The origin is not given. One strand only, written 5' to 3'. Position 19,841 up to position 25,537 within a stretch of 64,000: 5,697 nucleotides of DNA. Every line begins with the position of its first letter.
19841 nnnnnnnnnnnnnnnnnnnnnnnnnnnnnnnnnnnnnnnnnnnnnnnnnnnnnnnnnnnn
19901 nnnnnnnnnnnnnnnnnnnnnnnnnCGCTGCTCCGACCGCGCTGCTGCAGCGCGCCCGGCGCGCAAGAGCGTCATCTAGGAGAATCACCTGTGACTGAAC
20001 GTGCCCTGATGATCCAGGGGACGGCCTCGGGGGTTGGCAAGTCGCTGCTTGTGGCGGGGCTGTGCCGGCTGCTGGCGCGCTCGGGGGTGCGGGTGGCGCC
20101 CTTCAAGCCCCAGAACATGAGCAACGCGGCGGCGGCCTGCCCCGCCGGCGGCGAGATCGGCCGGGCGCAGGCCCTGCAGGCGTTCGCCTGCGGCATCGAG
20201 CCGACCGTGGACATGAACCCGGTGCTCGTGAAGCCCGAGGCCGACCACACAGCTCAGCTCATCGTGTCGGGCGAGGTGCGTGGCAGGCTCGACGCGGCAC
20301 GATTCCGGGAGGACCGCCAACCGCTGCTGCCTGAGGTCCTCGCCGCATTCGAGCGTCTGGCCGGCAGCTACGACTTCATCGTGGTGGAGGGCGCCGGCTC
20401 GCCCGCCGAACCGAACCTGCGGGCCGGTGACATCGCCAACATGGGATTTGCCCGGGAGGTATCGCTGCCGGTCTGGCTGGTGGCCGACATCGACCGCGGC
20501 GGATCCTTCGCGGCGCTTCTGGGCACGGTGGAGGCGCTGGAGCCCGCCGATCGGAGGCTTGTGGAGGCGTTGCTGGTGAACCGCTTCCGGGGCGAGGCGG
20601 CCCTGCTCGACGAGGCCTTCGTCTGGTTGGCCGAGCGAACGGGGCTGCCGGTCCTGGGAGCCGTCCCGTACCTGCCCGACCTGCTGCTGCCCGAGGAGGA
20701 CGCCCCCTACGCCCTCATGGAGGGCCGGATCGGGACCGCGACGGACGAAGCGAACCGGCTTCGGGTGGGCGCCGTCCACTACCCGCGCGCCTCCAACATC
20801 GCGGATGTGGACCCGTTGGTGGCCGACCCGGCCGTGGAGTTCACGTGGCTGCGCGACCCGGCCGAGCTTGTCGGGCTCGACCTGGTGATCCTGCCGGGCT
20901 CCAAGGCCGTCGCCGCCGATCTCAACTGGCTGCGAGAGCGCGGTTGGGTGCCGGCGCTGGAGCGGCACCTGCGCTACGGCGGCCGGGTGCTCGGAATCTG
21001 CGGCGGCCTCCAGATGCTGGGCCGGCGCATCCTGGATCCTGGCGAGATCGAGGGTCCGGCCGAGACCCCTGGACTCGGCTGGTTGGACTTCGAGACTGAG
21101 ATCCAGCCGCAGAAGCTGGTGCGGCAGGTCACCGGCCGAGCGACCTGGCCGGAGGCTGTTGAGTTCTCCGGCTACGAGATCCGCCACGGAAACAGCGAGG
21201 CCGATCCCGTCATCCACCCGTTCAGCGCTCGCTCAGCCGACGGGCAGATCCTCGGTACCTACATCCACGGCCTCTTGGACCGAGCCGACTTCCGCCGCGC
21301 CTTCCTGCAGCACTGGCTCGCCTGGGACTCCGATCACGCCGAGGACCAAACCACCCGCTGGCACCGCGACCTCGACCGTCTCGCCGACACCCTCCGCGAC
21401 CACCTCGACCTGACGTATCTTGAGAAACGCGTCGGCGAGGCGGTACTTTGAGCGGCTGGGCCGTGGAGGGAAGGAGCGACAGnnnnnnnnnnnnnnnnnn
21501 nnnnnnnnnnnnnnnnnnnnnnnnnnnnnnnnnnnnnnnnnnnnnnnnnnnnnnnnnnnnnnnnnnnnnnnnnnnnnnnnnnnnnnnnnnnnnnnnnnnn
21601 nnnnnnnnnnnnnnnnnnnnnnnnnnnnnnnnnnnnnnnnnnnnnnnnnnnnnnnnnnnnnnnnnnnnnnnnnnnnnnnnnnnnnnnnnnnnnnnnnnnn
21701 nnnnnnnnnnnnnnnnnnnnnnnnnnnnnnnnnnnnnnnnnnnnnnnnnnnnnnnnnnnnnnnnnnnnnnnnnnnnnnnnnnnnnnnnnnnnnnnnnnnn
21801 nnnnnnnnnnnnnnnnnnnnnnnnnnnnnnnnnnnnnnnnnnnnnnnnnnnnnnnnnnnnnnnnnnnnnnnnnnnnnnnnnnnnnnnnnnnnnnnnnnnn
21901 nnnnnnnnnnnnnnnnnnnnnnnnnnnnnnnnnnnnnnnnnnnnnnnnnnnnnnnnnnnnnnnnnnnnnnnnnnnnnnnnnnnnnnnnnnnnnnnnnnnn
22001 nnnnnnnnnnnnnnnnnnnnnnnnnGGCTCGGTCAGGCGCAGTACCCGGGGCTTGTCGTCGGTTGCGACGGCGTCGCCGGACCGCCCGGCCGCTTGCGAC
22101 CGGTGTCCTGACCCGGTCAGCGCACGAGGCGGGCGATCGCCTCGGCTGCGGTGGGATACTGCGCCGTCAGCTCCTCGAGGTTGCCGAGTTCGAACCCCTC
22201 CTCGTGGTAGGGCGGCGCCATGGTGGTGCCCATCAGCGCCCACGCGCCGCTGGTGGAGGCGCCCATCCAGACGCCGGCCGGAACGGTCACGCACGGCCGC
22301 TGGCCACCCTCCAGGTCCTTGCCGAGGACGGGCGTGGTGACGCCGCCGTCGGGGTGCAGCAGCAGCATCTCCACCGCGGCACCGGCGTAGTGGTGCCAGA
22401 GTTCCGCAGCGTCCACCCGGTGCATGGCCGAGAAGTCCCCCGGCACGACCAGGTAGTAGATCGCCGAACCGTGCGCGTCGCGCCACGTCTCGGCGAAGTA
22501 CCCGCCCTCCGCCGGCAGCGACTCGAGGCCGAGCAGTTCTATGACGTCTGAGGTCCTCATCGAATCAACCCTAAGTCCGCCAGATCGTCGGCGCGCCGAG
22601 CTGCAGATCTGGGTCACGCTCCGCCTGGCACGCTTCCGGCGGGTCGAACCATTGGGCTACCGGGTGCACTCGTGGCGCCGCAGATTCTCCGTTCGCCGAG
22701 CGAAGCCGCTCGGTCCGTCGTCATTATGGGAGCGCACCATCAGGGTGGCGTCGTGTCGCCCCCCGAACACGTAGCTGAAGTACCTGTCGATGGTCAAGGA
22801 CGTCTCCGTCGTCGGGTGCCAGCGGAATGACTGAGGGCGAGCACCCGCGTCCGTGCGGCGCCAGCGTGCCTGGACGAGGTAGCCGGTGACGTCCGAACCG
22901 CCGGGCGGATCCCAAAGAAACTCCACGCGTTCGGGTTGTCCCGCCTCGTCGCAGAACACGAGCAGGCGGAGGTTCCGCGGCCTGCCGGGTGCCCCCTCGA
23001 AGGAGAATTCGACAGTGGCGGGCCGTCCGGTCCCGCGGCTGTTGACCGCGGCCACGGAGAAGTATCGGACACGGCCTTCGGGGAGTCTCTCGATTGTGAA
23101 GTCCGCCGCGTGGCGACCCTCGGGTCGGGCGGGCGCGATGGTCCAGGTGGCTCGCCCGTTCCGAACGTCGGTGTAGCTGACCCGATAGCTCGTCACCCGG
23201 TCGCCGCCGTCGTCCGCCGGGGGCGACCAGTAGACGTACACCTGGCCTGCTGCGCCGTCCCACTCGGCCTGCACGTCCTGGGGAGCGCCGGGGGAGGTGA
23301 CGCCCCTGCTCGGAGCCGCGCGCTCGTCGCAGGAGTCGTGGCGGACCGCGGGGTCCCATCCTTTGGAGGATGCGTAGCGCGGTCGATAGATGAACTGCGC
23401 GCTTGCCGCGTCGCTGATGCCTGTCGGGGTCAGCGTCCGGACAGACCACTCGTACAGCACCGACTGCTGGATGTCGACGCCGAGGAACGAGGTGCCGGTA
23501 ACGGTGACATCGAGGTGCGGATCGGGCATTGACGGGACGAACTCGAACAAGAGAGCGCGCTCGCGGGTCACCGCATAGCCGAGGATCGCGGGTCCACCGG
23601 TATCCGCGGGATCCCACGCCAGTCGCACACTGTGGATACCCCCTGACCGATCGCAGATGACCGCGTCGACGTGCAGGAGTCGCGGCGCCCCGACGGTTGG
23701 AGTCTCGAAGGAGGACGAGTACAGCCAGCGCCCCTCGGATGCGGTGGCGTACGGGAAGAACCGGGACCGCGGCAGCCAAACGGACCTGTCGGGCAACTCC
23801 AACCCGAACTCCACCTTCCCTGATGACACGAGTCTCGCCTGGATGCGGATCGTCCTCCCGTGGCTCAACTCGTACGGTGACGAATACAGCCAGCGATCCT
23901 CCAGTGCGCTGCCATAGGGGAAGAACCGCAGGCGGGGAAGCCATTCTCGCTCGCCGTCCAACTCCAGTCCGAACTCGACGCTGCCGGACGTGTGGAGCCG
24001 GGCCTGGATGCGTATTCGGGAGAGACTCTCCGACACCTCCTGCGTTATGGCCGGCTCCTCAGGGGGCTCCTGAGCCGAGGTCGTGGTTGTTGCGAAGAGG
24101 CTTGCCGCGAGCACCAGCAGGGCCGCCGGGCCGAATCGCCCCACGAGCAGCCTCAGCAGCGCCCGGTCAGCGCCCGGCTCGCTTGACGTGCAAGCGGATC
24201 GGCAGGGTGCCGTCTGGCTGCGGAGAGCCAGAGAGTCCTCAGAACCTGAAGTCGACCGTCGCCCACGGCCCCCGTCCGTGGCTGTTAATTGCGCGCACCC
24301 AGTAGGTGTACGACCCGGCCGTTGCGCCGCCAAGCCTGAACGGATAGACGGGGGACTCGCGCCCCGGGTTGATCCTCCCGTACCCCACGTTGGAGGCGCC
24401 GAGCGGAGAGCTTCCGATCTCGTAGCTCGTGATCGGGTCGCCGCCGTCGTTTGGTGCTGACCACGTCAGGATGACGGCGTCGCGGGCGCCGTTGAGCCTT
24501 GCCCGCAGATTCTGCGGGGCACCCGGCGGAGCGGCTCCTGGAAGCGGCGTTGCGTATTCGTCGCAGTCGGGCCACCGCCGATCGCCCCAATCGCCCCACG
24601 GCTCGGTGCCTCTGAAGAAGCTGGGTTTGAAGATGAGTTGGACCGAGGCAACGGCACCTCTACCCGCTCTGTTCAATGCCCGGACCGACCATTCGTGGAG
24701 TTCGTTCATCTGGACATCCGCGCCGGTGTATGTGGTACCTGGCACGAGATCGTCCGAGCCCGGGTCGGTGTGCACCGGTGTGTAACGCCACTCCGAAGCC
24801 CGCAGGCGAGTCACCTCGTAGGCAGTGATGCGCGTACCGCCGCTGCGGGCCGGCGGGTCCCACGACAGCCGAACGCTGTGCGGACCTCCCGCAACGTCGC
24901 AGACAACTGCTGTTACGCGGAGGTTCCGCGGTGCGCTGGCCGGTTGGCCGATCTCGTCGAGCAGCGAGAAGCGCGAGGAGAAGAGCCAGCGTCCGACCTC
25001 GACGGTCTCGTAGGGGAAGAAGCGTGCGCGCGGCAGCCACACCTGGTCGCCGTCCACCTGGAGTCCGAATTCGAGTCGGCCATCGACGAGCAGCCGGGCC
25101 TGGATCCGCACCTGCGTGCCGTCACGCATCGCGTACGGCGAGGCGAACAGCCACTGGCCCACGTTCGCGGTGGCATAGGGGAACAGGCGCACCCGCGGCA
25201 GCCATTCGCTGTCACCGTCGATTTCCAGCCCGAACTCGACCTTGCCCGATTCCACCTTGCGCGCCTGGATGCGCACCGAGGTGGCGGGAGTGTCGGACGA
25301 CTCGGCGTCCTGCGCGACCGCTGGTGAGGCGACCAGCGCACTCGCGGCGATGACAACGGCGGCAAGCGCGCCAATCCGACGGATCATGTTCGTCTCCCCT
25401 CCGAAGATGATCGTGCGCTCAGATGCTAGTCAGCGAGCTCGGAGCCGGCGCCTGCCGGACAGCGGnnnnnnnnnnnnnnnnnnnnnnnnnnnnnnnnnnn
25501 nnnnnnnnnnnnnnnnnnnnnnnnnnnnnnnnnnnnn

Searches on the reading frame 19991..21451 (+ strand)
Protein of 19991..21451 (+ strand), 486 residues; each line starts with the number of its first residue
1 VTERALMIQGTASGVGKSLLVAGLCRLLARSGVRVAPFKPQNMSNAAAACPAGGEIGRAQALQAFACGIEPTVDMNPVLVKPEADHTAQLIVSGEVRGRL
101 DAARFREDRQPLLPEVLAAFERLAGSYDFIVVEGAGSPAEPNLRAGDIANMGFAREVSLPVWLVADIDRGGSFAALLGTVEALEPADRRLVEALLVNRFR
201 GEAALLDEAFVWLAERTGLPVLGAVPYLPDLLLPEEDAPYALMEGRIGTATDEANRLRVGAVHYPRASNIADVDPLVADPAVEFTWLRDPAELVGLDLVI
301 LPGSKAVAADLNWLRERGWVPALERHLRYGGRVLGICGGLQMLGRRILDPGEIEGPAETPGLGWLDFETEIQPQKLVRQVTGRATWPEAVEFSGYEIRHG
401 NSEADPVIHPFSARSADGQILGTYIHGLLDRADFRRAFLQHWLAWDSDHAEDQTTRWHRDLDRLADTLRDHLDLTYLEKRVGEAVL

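Call 10: search_protein_families(library=pfam, proteins=[window:19991-21451:+], max_evalue=0.00001)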
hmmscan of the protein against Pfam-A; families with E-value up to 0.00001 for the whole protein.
window:19991-21451:+ (486 aa): 3 families
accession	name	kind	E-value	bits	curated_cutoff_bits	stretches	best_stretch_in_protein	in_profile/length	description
PF07685.20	GATase_3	-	5e-42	144.2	27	1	258-433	1-195/196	CobB/CobQ-like glutamine amidotransferase domain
PF01656.29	CbiA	-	1.5e-20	73.8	25.4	1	6-235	1-120/125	CobQ/CobB/MinD/ParA nucleotide binding domain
PF13500.12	AAA_26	-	7.5e-17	62.3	27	1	4-231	1-194/198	AAA domain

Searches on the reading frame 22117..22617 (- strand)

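Call 11: search_protein_families(library=pfam, proteins=[window:22117-22617:-], max_evalue=0.00001)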
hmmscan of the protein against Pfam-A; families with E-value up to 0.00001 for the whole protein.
window:22117-22617:- (166 aa): 1 family
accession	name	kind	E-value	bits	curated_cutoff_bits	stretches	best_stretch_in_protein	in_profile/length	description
PF06172.17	Cupin_5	-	4.8e-34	117.8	25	1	24-144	2-138/139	Cupin superfamily (DUF985)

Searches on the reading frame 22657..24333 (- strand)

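Call 40: search_protein_families(library=pfam, proteins=[window:22657-24333:-], max_evalue=0.0001)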
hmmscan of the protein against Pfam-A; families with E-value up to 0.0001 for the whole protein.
window:22657-24333:- (558 aa): 1 family
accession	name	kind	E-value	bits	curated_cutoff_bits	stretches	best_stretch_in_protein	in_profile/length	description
PF00041.27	fn3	-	2.7e-16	60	25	1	350-439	2-78/84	Fibronectin type III domain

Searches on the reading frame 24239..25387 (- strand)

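Call 40: search_protein_families(library=pfam, proteins=[window:24239-25387:-], max_evalue=0.0001)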
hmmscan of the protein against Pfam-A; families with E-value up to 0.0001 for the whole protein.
window:24239-25387:- (382 aa): 1 family
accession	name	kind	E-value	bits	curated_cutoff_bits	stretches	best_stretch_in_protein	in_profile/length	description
PF00041.27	fn3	-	9.9e-17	61.4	25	2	290-376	2-78/84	Fibronectin type III domain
